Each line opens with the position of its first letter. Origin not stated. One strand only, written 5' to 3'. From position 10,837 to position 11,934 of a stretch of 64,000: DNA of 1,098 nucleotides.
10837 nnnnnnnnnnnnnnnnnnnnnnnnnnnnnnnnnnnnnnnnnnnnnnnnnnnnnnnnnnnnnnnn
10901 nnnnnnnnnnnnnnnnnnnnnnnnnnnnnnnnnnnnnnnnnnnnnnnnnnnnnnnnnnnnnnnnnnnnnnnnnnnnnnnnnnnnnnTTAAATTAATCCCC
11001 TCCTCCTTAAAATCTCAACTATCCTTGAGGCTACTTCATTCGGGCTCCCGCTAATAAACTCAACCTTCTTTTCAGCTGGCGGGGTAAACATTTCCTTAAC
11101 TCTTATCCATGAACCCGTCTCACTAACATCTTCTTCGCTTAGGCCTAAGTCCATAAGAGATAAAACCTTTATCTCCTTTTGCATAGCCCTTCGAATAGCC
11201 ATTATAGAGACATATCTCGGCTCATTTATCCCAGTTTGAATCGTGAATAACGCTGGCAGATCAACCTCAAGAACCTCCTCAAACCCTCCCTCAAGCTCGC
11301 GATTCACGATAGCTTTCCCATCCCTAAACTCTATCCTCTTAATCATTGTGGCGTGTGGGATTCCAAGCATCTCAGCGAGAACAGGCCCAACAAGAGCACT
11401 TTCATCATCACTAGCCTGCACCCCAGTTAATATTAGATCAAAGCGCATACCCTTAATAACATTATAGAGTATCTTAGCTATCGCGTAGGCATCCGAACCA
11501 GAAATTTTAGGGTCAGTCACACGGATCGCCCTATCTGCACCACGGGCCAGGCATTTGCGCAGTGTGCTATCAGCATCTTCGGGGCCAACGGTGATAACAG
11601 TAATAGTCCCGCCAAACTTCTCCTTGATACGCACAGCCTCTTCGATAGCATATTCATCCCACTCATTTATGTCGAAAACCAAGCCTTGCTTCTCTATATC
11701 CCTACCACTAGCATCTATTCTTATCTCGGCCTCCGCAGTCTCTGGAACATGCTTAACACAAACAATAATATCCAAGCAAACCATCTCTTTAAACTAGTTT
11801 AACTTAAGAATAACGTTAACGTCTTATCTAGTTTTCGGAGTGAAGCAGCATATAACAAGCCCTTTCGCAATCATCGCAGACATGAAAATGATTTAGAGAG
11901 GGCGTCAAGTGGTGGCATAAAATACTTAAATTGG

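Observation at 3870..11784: Redox island combining HdrA, an HdrD-like CCG protein, polyferredoxin, a 4-cluster ferredoxin and EtfAB, with HdrA where FixC normally sits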

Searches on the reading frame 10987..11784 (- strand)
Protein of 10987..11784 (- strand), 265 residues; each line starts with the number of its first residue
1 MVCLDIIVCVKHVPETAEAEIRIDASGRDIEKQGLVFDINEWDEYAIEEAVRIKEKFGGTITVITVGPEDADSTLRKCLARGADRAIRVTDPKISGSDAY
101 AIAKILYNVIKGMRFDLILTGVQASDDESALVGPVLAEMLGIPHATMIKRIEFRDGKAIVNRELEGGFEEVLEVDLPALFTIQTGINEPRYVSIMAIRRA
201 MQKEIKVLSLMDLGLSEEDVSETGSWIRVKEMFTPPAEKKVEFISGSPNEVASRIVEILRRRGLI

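Call 3: search_protein_families(library=pfam, proteins=[window:10987-11784:-])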
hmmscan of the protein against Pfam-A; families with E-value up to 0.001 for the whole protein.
window:10987-11784:- (265 aa): 1 family
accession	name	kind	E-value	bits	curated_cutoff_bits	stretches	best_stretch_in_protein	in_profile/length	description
PF01012.27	ETF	-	6.5e-44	150.3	26.7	1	33-210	7-178/181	Electron transfer flavoprotein domain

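Call 4: search_protein_families(library=ncbifam, proteins=[window:10987-11784:-])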
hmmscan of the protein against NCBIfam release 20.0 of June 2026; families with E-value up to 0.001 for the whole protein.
window:10987-11784:- (265 aa): 6 families
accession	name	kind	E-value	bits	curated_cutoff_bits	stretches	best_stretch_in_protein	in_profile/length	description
NF040731.1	flavo_sub_EftB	exception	1.1e-60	205.2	445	1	6-264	2-259/260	electron transfer flavoprotein subunit beta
NF042971.1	AcrlCoAredClosAcrB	equivalog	4.6e-44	150.4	475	1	5-265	2-266/266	acryloyl-CoA reductase electron transfer subunit gamma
NF008998.0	PRK12342.1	equivalog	4.4e-31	108.2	338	1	5-261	2-251/254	electron transfer flavoprotein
NF002888.0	PRK03359.1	subfamily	8.7e-28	97.4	219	1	5-260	2-253/256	putative electron transfer flavoprotein FixA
TIGR04503.1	mft_etfB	hypoth_equivalog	6.5e-24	84.8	200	1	16-210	7-215/290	mycofactocin-associated electron transfer flavoprotein beta subunit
NF051844.1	ETFlavBetaProt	equivalog_domain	2.1e-11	43.8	350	1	43-210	24-184/254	electron transfer flavoprotein subunit beta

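Call 12: find_encoding_contigs(protein=window:10987-11784:-, flank=10000, max_places=6)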
Protein window:10987-11784:- (265 aa): 10 contigs read that carry it; 6 places shown.
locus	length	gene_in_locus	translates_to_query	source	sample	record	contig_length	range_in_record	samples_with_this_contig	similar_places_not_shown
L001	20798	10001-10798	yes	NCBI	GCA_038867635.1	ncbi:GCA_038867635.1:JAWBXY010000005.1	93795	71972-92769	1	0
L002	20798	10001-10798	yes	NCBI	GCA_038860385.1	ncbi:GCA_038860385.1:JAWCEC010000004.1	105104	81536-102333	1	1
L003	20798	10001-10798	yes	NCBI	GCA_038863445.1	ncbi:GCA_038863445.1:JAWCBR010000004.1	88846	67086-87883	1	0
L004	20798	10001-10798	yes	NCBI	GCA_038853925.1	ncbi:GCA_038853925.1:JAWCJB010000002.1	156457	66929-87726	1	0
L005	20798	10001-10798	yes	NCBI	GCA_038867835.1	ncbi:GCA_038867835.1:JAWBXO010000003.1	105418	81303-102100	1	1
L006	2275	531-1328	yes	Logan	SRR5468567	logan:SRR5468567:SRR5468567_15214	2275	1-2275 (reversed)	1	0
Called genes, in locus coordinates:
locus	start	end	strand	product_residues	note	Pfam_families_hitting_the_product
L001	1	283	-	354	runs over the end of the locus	PF04055:Radical_SAM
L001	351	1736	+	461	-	PF13660:DUF4147, PF05161:MOFRL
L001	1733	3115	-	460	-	PF08543:Phos_pyr_kin, PF00294:PfkB, PF10120:ThiN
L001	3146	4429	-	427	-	PF01964:ThiC_Rad_SAM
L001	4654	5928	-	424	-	PF00291:PALP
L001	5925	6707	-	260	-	PF00290:Trp_syntA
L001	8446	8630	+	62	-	-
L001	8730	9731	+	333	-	PF04055:Radical_SAM (weak)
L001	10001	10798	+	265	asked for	PF01012:ETF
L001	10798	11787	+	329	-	PF01012:ETF, PF00766:ETF_alpha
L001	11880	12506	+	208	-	PF12838:Fer4_7 (faint), PF13187:Fer4_9 (faint), PF13237:Fer4_10 (faint), PF13484:Fer4_16 (faint), PF25160:LdpA_Fe-S-bd (faint), PF13247:Fer4_11, PF00037:Fer4, PF14697:Fer4_21 (weak), +2 more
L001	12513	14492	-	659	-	PF00890:FAD_binding_2 (weak), PF01266:DAO (weak), PF07992:Pyr_redox_2, PF12831:FAD_oxidored, PF13450:NAD_binding_8 (weak), PF13187:Fer4_9, PF00037:Fer4 (weak), PF13237:Fer4_10, +7 more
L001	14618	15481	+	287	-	PF00037:Fer4 (weak), PF13237:Fer4_10 (weak), PF14697:Fer4_21, PF12838:Fer4_7, PF00037:Fer4, PF12838:Fer4_7, PF13187:Fer4_9, PF13237:Fer4_10, +10 more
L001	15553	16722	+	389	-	PF00083:Sugar_tr (faint), PF13347:MFS_2 (faint), PF06609:TRI12 (weak), PF06779:MFS_4 (weak), PF07690:MFS_1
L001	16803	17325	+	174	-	PF13183:Fer4_8, PF13237:Fer4_10 (weak), PF13187:Fer4_9, PF13534:Fer4_17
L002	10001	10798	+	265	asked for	PF01012:ETF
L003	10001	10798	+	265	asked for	PF01012:ETF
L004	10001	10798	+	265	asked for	PF01012:ETF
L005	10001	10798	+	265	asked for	PF01012:ETF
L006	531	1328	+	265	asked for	PF01012:ETF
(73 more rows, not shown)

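Call 19: find_homologous_proteins(query=window:10987-11784:-, max_evalue=1e-10)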
Query window:10987-11784:- (265 aa): 6773 proteins with E <= 1e-10 among 7961 candidates; the best 120 are listed.
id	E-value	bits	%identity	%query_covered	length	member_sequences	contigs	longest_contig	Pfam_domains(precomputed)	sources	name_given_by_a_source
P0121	1.8e-165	567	100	100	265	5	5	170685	PF01012.28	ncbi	ncbi:MAG: electron transfer flavoprotein subunit beta/FixA family protein [Candidatus Bathyarchaeia 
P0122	8.4e-143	492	83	99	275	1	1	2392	PF01012.28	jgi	-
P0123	2.0e-142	491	83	99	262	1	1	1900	PF01012.28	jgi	-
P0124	3.1e-142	491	83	99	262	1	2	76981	PF01012.28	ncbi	ncbi:MAG: electron transfer flavoprotein subunit beta/FixA family protein [Candidatus Bathyarchaeia 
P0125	4.2e-142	490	82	99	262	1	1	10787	PF01012.28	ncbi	ncbi:MAG: electron transfer flavoprotein subunit beta/FixA family protein [Candidatus Bathyarchaeia 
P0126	7.5e-142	489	83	99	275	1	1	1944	PF01012.28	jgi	-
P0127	2.0e-141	488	83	99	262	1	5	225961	PF01012.28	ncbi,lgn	ncbi:MAG: electron transfer flavoprotein subunit beta/FixA family protein [Candidatus Bathyarchaeia 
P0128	2.1e-139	481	82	99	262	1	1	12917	PF01012.28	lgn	-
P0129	7.8e-139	479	81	99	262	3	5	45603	PF01012.28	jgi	-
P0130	1.0e-137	476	81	99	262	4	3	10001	PF01012.28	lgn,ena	-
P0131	5.8e-135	467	79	99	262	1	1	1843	PF01012.28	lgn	-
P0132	7.0e-133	460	75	99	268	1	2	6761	PF01012.28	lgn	-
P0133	2.4e-131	455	76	99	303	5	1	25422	PF01012.28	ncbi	ncbi:MAG: electron transfer flavoprotein subunit beta/FixA family protein [Candidatus Bathyarchaeia 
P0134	1.0e-130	453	77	99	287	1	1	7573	PF01012.28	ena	-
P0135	1.4e-130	452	77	99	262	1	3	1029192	PF01012.28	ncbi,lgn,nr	ncbi:MAG: electron transfer flavoprotein subunit beta/FixA family protein [Candidatus Nezhaarchaeota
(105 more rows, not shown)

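Call 20: find_related_loci(query=window:10987-11784:-, collection=genome_contigs, flank=10000)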
Query window:10987-11784:- (265 aa) in genome_contigs; peptide patterns used: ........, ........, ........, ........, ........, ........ (x = any residue, [..] = any of these).
193 stretches matched a pattern; 111 encode a relative of the query (tblastn E <= 1e-3); the best 80 are kept; 80 distinct loci.
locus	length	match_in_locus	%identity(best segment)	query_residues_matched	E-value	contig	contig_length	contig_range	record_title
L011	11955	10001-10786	83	4-265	9e-150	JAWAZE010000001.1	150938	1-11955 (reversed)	MAG: Candidatus Bathyarchaeia archaeon isolate ZZQ_201803_bins_71 ZZQ_201803_bins_71_scaffold_1, whole genome shotgun se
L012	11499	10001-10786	83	4-265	2e-142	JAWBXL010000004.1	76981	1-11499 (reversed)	MAG: Candidatus Bathyarchaeia archaeon isolate JZ-1_201803_bins_90 JZ-1_201803_bins_90_scaffold_4, whole genome shotgun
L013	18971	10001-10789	75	3-265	4e-141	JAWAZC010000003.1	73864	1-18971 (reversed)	MAG: Candidatus Bathyarchaeia archaeon isolate ZZQ_201803_bins_67 ZZQ_201803_bins_67_scaffold_3, whole genome shotgun se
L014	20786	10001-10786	76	4-265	2e-139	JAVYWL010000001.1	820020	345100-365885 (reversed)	MAG: Candidatus Bathyarchaeia archaeon isolate DRTY-2_202007_bins_32 DRTY-2_202007_bins_32_scaffold_1, whole genome shot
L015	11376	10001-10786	76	4-265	4e-139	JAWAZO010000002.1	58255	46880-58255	MAG: Candidatus Bathyarchaeia archaeon isolate ZZQ_201803_bins_84 ZZQ_201803_bins_84_scaffold_2, whole genome shotgun se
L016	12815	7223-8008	76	4-265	8e-139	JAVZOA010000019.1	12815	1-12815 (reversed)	MAG: Candidatus Bathyarchaeia archaeon isolate DRTY-6_201912_bins_76 DRTY-6_201912_bins_76_scaffold_19, whole genome sho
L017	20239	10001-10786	76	4-265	6e-139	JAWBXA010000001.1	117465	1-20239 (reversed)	MAG: Candidatus Bathyarchaeia archaeon isolate JZ-1_201803_bins_76 JZ-1_201803_bins_76_scaffold_1, whole genome shotgun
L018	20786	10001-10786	76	4-265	2e-138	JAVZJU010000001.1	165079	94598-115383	MAG: Candidatus Bathyarchaeia archaeon isolate DRTY-6_201901_bins_99 DRTY-6_201901_bins_99_scaffold_1, whole genome shot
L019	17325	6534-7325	75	2-265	1e-138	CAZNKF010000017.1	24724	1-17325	MAG TPA_asm: uncultured Candidatus Bathyarchaeia archaeon isolate binchicken_co96_48 genome assembly, contig: NODE_795_l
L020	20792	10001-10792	75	2-265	5e-138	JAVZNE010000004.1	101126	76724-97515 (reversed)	MAG: Candidatus Bathyarchaeia archaeon isolate DRTY-6_201912_bins_43 DRTY-6_201912_bins_43_scaffold_4, whole genome shot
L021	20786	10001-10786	76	4-265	3e-138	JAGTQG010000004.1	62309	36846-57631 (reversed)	MAG: Candidatus Bathyarchaeota archaeon isolate JZ_bin_7 JZ_bin_7_NODE_4, whole genome shotgun sequence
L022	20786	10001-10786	76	4-265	1e-137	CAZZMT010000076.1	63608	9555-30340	MAG TPA_asm: uncultured Candidatus Bathyarchaeia archaeon isolate binchicken_co25_93 genome assembly, contig: k141_88456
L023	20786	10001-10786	76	4-265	1e-137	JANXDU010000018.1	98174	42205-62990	MAG: Candidatus Bathyarchaeota archaeon isolate SKYB16 k141_183913, whole genome shotgun sequence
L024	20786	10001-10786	74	4-265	3e-137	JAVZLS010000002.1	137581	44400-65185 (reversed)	MAG: Candidatus Bathyarchaeia archaeon isolate DRTY-6_201907_bins_66 DRTY-6_201907_bins_66_scaffold_2, whole genome shot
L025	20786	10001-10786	75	4-265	8e-137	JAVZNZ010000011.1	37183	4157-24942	MAG: Candidatus Bathyarchaeia archaeon isolate DRTY-6_201912_bins_75 DRTY-6_201912_bins_75_scaffold_11, whole genome sho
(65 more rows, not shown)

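Call 24: search_protein_families(library=pfam, proteins=[L025:2882-3721:-, L025:3714-4949:-, L025:5048-5995:-, L025:6233-7342:-, L025:7460-9808:+, L025:11798-12952:+, L025:12990-14054:-, L025:14188-15009:+, L025:15087-16181:+], max_evalue=0.000001)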
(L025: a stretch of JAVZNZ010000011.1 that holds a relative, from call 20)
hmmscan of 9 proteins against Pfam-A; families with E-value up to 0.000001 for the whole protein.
L025:2882-3721:- (279 aa): 1 family
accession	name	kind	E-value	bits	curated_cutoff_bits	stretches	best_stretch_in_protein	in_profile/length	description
PF10418.14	DHODB_Fe-S_bind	-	1.3e-12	47.6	23.9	1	211-246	3-41/41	Iron-sulfur cluster binding domain of dihydroorotate dehydrogenase B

L025:3714-4949:- (411 aa): 12 families
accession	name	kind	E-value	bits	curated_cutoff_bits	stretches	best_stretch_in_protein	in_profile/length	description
PF02662.21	FlpD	-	2.8e-36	124.7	22.3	2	279-397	1-122/123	Methyl-viologen-reducing hydrogenase, delta subunit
PF00037.32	Fer4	-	4.4e-26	90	21.1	2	226-247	3-24/24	4Fe-4S binding domain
PF12837.12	Fer4_6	-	1.2e-19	69.7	25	0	193-216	1-24/24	4Fe-4S binding domain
PF14697.11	Fer4_21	-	1.6e-17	63.8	35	2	197-247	4-58/59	4Fe-4S dicluster domain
PF12838.12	Fer4_7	-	1.7e-17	64.1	27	1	200-245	1-52/52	4Fe-4S dicluster domain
PF13237.11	Fer4_10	-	2.2e-17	63.2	25.5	2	193-242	1-53/53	4Fe-4S dicluster domain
PF12797.12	Fer4_2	-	6.2e-15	54.5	24.5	0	193-213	2-22/22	4Fe-4S binding domain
PF13484.11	Fer4_16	-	7.6e-15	55.9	30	0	231-278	2-48/66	4Fe-4S double cluster binding domain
PF25160.1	LdpA_Fe-S-bd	-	2.6e-14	53.1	27.6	0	23-68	8-47/49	LdpA Fe-S cluster-binding domain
PF13187.11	Fer4_9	-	8.7e-14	51.7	27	1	200-246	1-52/52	4Fe-4S dicluster domain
PF12800.12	Fer4_4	-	5.5e-10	39.1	24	0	229-242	2-15/17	4Fe-4S binding domain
PF13183.11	Fer4_8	-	1.3e-08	35.7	27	0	228-257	2-31/68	4Fe-4S dicluster domain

L025:5048-5995:- (315 aa): 4 families
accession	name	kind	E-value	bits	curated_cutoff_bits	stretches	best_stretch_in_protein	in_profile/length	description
PF07992.20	Pyr_redox_2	-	2.2e-51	175.5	26.1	1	9-296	2-291/291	Pyridine nucleotide-disulphide oxidoreductase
PF13738.12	Pyr_redox_3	-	2e-26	93.4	30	1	58-279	76-305/305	Pyridine nucleotide-disulphide oxidoreductase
PF00070.33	Pyr_redox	-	3.6e-12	47.1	22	1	149-220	1-79/82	Pyridine nucleotide-disulphide oxidoreductase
PF01266.30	DAO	-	2e-08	34.6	27.9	0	55-121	141-209/353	FAD dependent oxidoreductase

L025:6233-7342:- (369 aa): 4 families
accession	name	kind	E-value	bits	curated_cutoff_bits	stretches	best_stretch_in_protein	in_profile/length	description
PF02754.22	CCG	-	7.6e-30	103.3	20.6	2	257-343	1-84/85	Cysteine-rich domain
PF13183.11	Fer4_8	-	7.3e-12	46.1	27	1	12-72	2-67/68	4Fe-4S dicluster domain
PF13534.11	Fer4_17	-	4.7e-11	43.5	22.2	1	14-73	1-60/61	4Fe-4S dicluster domain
PF13187.11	Fer4_9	-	6.3e-08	33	27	1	14-72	1-50/52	4Fe-4S dicluster domain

L025:7460-9808:+ (782 aa): 17 families
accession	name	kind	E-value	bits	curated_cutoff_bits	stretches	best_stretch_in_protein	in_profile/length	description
PF00037.32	Fer4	-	2.3e-22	78.3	21.1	2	572-593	3-24/24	4Fe-4S binding domain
PF02662.21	FlpD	-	9.6e-22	77.7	22.3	1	649-766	1-123/123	Methyl-viologen-reducing hydrogenase, delta subunit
PF13237.11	Fer4_10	-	1.1e-17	64.1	25.5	1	573-617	5-53/53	4Fe-4S dicluster domain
PF12838.12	Fer4_7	-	3.6e-17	63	27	1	577-620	2-52/52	4Fe-4S dicluster domain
PF13484.11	Fer4_16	-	1.4e-14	55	30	0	605-625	1-22/66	4Fe-4S double cluster binding domain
PF12797.12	Fer4_2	-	2e-14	52.9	24.5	0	570-589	3-22/22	4Fe-4S binding domain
PF14697.11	Fer4_21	-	4.5e-14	52.7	35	0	568-594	32-59/59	4Fe-4S dicluster domain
PF13187.11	Fer4_9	-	5.3e-14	52.4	27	1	577-621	2-52/52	4Fe-4S dicluster domain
PF13183.11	Fer4_8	-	1.5e-12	48.3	27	0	240-303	2-67/68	4Fe-4S dicluster domain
PF25160.1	LdpA_Fe-S-bd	-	7.3e-12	45.3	27.6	0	571-595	22-46/49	LdpA Fe-S cluster-binding domain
PF07992.20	Pyr_redox_2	-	2.4e-11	44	26.1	0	142-358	2-139/291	Pyridine nucleotide-disulphide oxidoreductase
PF12837.12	Fer4_6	-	3.1e-09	36.8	25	0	572-592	4-24/24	4Fe-4S binding domain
PF12831.13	FAD_oxidored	-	6.8e-08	32.7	27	1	142-180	1-39/416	FAD dependent oxidoreductase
PF13534.11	Fer4_17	-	1.8e-07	32.1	22.2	0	242-302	1-58/61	4Fe-4S dicluster domain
PF13450.12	NAD_binding_8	-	1.9e-07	31.7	21.9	1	145-181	1-37/68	NAD(P)-binding Rossmann-like domain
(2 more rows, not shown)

L025:11798-12952:+ (384 aa): 4 families
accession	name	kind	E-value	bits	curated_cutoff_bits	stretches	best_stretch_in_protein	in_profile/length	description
PF00441.29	Acyl-CoA_dh_1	-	4.7e-56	189.5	22.4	1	232-380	1-149/150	Acyl-CoA dehydrogenase, C-terminal domain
PF02771.21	Acyl-CoA_dh_N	-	4e-34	117.8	22.9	1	6-119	1-113/113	Acyl-CoA dehydrogenase, N-terminal domain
PF02770.24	Acyl-CoA_dh_M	-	1.6e-24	86.3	33.3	1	123-217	1-94/97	Acyl-CoA dehydrogenase, middle domain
PF08028.16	Acyl-CoA_dh_2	-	1.8e-24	86.9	22.7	1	247-369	1-133/134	Acyl-CoA dehydrogenase, C-terminal domain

L025:12990-14054:- (354 aa): 1 family
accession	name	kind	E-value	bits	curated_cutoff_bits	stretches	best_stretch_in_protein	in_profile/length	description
PF00296.26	Bac_luciferase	-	3.9e-70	237.1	27.9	1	14-328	3-314/314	Luciferase-like monooxygenase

L025:14188-15009:+ (273 aa): 2 families
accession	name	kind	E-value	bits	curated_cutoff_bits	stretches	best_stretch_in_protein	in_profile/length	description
PF00378.25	ECH_1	-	7.7e-73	245.3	27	1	25-272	3-250/251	Enoyl-CoA hydratase/isomerase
PF16113.10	ECH_2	-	2.1e-44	152.9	27.2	1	29-202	2-178/335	Enoyl-CoA hydratase/isomerase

L025:15087-16181:+ (364 aa): 1 family
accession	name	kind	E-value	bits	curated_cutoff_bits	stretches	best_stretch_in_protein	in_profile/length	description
PF06050.19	HGD-D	-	3.7e-74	250.8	28.4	1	33-362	1-342/342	2-hydroxyglutaryl-CoA dehydratase, D-component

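Call 26: find_encoding_contigs(protein=P0127, flank=10000, max_places=3)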
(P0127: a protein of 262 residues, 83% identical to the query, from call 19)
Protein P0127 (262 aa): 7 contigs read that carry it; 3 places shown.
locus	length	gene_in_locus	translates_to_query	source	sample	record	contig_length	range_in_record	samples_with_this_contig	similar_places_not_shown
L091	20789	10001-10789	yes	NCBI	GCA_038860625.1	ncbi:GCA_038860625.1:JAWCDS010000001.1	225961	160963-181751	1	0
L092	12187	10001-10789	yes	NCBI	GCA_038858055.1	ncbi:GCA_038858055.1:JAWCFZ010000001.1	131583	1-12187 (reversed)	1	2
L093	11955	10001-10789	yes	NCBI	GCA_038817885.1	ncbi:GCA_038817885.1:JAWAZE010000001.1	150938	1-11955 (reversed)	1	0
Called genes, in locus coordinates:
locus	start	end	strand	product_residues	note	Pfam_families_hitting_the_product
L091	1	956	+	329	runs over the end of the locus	PF01895:PhoU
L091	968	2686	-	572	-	PF09176:Mpt_N, PF02826:2-Hacid_dh_C (weak), PF07992:Pyr_redox_2 (weak)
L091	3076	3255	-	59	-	PF01895:PhoU (weak)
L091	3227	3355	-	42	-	PF01895:PhoU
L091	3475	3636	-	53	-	-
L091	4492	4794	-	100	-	-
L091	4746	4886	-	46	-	PF00528:BPD_transp_1 (weak)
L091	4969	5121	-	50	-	-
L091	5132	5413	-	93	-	-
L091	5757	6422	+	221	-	PF02517:Rce1-like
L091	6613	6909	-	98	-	-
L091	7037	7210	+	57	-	-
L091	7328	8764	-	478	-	PF03796:DnaB_C (weak), PF05625:PAXNEB (faint), PF06745:ATPase, PF13481:AAA_25 (weak), PF20440:GvpD_bR2 (faint), PF23442:DUF7125 (weak)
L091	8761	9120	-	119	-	-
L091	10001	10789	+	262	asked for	PF01012:ETF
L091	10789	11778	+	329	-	PF01012:ETF, PF00766:ETF_alpha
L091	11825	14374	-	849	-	PF04879:Molybdop_Fe4S4, PF00384:Molybdopterin, PF01568:Molydop_binding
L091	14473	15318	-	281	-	PF02754:CCG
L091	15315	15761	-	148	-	PF13183:Fer4_8, PF13187:Fer4_9 (weak), PF13534:Fer4_17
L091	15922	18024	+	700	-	PF04879:Molybdop_Fe4S4, PF00384:Molybdopterin, PF01568:Molydop_binding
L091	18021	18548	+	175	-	PF12797:Fer4_2 (faint), PF13237:Fer4_10 (faint), PF13187:Fer4_9 (weak), PF13247:Fer4_11, PF14697:Fer4_21 (weak), PF12838:Fer4_7, PF12837:Fer4_6 (weak), PF00037:Fer4 (weak), +3 more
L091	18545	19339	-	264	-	PF01209:Ubie_methyltran, PF02353:CMAS, PF13489:Methyltransf_23, PF13847:Methyltransf_31, PF08241:Methyltransf_11, PF08242:Methyltransf_12, PF13649:Methyltransf_25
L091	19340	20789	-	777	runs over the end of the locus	PF00890:FAD_binding_2 (weak), PF12831:FAD_oxidored, PF13187:Fer4_9, PF13237:Fer4_10, PF12838:Fer4_7, PF13187:Fer4_9, PF13237:Fer4_10, PF02662:FlpD, +17 more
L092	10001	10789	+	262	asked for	PF01012:ETF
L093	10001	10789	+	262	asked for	PF01012:ETF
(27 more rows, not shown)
